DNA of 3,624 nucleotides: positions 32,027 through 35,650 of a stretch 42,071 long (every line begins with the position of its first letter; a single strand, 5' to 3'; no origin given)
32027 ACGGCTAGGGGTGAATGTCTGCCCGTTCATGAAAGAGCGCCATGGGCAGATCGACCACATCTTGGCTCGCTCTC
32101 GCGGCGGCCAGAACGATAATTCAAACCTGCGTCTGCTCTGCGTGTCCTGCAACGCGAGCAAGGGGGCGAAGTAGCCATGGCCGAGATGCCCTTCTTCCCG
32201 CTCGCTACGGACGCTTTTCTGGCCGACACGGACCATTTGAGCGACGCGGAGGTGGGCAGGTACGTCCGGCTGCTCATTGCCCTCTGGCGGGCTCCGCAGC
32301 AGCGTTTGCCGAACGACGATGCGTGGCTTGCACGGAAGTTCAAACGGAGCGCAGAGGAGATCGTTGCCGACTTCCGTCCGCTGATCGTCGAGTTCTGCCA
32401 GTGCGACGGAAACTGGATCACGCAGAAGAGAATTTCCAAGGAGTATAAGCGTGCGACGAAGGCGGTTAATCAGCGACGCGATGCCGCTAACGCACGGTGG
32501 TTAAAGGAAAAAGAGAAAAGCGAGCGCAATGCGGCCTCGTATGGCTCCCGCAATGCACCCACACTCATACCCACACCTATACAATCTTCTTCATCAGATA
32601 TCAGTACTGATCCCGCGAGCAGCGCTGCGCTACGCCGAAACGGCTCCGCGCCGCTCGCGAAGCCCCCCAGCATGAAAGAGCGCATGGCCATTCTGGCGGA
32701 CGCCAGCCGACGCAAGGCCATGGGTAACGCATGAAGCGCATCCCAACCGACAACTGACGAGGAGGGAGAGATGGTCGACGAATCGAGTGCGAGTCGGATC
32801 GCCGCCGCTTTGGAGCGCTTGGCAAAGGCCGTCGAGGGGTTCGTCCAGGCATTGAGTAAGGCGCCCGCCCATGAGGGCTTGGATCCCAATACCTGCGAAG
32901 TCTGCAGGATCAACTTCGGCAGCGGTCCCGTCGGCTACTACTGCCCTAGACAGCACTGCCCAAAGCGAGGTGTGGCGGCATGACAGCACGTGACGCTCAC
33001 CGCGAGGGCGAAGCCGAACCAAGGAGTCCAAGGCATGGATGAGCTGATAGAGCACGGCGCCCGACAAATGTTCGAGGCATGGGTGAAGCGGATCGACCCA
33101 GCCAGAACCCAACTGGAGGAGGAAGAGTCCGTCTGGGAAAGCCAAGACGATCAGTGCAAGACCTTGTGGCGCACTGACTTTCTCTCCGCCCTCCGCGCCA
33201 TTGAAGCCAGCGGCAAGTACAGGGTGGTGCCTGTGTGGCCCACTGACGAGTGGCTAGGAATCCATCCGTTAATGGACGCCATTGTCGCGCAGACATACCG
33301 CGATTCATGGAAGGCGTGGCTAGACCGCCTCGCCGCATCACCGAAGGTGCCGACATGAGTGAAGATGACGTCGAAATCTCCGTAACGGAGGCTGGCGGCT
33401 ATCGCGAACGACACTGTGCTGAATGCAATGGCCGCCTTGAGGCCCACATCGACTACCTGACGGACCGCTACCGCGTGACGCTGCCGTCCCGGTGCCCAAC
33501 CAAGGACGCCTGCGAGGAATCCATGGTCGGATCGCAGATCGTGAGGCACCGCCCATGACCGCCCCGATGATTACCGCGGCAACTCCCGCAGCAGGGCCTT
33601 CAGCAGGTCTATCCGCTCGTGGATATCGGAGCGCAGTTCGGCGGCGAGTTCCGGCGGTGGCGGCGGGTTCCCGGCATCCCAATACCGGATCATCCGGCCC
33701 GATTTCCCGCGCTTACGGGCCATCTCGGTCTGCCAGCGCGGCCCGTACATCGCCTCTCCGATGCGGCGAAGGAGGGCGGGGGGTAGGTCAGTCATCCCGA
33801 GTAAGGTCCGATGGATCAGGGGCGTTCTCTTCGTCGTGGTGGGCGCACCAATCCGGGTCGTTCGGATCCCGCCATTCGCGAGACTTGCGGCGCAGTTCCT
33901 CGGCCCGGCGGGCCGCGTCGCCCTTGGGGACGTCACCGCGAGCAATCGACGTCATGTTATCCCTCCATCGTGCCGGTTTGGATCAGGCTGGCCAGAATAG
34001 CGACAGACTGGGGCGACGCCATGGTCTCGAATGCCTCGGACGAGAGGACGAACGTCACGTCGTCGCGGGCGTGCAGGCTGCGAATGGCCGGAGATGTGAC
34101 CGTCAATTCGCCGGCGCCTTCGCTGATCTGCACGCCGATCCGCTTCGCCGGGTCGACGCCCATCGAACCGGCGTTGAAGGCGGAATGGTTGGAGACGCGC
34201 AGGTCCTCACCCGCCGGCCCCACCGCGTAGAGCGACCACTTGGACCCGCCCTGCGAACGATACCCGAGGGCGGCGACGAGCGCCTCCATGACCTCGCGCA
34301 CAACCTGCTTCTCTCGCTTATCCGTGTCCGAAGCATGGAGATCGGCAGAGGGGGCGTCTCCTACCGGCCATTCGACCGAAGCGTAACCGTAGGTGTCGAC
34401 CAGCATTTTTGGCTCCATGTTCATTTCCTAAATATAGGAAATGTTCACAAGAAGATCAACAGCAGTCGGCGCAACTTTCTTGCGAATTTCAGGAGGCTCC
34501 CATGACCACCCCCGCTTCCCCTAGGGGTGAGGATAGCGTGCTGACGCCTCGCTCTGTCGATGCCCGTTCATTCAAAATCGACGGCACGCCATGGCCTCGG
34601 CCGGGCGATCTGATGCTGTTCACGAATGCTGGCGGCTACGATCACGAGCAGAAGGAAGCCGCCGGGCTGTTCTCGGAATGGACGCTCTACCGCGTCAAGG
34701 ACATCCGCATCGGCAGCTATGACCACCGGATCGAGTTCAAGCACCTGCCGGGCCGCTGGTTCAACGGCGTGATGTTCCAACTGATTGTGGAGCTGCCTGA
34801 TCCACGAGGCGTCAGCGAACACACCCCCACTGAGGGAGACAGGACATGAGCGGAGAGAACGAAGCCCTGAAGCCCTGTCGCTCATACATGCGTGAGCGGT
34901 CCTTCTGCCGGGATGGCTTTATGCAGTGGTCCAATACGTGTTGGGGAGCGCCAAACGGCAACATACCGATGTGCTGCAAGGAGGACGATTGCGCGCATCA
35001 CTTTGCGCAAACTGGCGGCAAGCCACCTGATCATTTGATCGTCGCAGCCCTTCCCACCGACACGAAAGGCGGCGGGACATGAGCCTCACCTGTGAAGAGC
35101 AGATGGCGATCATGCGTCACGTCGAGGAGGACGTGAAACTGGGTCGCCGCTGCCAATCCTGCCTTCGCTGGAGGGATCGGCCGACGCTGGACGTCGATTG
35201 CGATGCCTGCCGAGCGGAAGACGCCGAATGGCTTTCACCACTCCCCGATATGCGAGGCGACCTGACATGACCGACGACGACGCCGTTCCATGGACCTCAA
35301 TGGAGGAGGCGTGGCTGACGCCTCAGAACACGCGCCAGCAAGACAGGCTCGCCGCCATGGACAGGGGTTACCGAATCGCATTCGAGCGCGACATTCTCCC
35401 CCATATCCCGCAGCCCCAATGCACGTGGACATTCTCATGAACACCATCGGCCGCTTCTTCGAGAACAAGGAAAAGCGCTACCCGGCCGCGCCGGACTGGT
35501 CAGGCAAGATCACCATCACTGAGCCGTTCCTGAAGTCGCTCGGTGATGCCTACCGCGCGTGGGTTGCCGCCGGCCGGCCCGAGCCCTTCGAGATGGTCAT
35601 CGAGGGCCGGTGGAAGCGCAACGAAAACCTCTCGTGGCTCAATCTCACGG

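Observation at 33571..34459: Oppositely oriented, operator-controlled 3-gene cassette with acr-aca / antirepressor-like architecture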

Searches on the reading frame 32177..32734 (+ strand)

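Call 19: search_protein_families(library=pfam, proteins=[window:32177-32734:+], max_evalue=0.01)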
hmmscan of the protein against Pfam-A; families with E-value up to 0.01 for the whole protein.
window:32177-32734:+ (185 aa): 1 family
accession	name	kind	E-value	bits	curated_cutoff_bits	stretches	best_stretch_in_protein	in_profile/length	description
PF07120.17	DUF1376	-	1.9e-12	47.8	30.1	1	5-89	1-84/86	Protein of unknown function (DUF1376)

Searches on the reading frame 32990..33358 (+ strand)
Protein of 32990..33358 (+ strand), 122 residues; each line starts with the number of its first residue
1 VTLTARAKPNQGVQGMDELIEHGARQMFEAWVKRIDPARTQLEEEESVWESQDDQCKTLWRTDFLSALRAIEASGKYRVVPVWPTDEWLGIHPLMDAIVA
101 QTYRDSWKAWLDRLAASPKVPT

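Call 6: search_protein_families(library=pfam, proteins=[window:32990-33358:+], max_evalue=1)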
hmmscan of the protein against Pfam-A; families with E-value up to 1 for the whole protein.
window:32990-33358:+ (122 aa): 3 families
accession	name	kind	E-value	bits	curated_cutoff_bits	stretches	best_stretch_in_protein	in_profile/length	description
PF14169.11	YdjO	-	0.034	14.3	27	1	42-66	12-36/59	Cold-inducible protein YdjO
PF05344.16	DUF746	-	0.057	13.9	26.9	0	95-117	25-46/64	Domain of Unknown Function (DUF746)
PF19103.5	DUF5790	-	0.085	13.9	26.8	1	16-56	8-48/126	Family of unknown function (DUF5790)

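Call 7: search_protein_families(library=phrogs, proteins=[window:32990-33358:+], max_evalue=1)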
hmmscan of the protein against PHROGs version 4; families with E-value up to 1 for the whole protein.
window:32990-33358:+ (122 aa): 0 families

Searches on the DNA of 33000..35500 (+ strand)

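Call 9: search_dna_similar(query=window:33000-35500:+, collection=phages, mode=distant, max_rows=20)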
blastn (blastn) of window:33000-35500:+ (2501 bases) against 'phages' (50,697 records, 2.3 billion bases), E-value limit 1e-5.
No match.

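Call 63: search_rna_families(sources=[L019, L020, L022, L026, L028, L031, L036, L041, L051, L060, L066, L043], threshold=gathering)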
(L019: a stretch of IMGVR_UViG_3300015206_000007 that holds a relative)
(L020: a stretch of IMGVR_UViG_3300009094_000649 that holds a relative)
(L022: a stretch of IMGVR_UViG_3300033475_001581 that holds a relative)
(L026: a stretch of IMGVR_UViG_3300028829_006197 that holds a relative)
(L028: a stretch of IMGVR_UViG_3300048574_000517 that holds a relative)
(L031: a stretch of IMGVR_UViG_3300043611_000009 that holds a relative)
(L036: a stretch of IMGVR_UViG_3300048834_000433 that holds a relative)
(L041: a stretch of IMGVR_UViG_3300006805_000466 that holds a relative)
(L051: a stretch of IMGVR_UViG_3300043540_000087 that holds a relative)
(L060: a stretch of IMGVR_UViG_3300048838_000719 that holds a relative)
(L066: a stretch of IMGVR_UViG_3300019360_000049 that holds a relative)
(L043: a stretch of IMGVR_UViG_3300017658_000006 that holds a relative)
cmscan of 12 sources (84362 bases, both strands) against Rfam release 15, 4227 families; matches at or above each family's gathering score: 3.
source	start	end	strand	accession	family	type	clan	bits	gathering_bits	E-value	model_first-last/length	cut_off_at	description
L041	2654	2777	-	RF02932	Betaproteobacteria-1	Gene; sRNA;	-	71.4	49.4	4.8e-11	1-120/120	no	Betaproteobacteria-1 RNA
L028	5107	5181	+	RF00005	tRNA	Gene; tRNA;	CL00001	59.9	29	2.4e-10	1-71/71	no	tRNA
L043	38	119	+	RF00005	tRNA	Gene; tRNA;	CL00001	53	29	2e-08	1-71/71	no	tRNA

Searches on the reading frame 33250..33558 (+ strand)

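Call 6: search_protein_families(library=pfam, proteins=[window:33250-33558:+], max_evalue=1)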
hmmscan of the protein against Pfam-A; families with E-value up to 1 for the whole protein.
window:33250-33558:+ (102 aa): 1 family
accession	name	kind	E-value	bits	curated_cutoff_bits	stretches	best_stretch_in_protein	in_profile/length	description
PF24292.1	DUF7479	-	0.12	12.9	27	1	55-98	4-46/60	Domain of unknown function (DUF7479)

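Call 7: search_protein_families(library=phrogs, proteins=[window:33250-33558:+], max_evalue=1)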
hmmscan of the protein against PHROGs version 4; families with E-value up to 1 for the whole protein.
window:33250-33558:+ (102 aa): 1 family
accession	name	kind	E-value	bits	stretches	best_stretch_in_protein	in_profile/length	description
phrog_28402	-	unknown function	0.31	12.1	1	33-56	13-36/67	-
